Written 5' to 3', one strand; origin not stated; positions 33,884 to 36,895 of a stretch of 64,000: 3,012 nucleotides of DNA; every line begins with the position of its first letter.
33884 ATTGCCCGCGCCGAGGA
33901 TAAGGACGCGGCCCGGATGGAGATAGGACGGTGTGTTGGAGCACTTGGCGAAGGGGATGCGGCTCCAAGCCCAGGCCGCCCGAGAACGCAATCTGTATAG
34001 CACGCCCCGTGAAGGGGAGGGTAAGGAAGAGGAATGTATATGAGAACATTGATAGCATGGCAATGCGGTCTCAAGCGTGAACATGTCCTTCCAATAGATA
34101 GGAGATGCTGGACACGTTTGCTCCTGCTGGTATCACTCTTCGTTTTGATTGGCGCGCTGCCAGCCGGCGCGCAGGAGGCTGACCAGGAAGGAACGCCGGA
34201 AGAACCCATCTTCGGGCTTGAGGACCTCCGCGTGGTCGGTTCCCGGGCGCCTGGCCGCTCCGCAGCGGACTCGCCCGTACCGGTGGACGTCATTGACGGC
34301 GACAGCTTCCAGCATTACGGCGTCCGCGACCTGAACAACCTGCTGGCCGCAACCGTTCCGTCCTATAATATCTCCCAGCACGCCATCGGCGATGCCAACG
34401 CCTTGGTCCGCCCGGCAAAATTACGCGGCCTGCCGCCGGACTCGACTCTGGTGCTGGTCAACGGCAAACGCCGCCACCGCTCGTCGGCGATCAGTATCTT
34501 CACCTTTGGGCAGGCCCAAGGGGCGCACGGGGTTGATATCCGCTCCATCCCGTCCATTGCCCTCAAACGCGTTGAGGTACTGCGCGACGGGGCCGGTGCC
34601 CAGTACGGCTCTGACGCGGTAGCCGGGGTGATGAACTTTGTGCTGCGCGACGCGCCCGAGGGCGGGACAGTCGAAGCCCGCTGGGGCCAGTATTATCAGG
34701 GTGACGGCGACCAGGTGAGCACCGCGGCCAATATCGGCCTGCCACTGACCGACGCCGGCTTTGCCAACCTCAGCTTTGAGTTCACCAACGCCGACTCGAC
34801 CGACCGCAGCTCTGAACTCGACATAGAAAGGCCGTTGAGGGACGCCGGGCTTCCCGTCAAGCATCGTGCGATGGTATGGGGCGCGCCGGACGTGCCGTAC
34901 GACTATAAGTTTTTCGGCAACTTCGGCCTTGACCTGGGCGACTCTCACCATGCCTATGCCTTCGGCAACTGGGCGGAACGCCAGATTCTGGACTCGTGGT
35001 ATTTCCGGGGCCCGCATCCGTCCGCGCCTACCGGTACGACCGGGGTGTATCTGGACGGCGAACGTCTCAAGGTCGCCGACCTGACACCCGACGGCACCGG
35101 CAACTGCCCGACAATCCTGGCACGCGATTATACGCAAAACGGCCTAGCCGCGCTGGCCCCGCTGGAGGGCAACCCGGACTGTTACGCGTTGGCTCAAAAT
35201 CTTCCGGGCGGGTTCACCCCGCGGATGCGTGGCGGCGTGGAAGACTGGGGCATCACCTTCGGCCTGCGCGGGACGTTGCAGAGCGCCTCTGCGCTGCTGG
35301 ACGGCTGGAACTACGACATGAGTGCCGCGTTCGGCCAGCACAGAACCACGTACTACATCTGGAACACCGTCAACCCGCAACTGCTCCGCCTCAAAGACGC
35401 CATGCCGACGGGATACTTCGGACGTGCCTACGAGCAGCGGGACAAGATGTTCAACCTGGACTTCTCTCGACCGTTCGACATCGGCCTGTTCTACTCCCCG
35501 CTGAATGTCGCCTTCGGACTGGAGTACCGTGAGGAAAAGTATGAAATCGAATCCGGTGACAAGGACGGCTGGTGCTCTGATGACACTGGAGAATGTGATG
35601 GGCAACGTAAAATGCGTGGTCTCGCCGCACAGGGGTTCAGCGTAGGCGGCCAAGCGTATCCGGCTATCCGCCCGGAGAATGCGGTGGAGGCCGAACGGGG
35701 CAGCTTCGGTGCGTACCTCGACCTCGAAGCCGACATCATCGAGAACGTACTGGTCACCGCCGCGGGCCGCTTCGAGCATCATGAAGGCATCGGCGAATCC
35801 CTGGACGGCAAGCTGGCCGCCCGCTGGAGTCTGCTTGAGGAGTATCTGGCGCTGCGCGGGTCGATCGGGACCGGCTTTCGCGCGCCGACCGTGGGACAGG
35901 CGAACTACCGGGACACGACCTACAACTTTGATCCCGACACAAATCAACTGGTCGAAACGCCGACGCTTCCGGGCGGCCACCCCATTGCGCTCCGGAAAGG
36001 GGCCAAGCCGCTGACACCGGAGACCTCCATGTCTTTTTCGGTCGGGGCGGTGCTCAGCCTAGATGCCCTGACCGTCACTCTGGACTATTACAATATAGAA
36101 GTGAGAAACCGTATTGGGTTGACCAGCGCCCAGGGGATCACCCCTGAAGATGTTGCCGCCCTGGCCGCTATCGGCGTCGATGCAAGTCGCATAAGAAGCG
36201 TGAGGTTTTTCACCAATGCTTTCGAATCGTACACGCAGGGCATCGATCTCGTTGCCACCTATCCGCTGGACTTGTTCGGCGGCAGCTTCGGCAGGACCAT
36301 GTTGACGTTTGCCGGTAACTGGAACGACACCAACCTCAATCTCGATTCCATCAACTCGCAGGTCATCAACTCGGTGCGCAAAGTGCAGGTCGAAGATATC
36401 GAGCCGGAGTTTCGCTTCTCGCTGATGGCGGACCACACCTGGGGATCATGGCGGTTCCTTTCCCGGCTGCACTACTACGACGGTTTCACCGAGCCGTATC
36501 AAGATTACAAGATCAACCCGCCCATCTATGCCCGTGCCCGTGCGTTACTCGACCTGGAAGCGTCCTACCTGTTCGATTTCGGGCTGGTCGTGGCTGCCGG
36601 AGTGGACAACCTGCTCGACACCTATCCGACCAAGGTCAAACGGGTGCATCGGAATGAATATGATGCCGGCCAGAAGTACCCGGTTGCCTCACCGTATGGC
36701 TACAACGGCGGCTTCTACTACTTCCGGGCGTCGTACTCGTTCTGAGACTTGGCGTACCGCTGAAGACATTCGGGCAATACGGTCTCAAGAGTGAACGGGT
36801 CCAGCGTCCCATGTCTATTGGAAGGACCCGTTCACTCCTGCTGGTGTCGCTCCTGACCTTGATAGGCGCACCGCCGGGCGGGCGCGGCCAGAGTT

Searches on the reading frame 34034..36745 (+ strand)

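Call 3: search_protein_families(library=pfam, proteins=[window:34034-36745:+], max_evalue=0.1)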
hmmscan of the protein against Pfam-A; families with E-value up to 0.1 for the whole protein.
window:34034-36745:+ (903 aa): 2 families
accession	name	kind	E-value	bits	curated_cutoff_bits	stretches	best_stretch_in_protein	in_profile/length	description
PF00593.30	TonB_dep_Rec_b-barrel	-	2.9e-31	110.2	27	1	395-860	52-436/436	TonB dependent receptor-like, beta-barrel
PF07715.20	Plug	-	7.7e-18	65.4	23.9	1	78-199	3-107/107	TonB-dependent Receptor Plug Domain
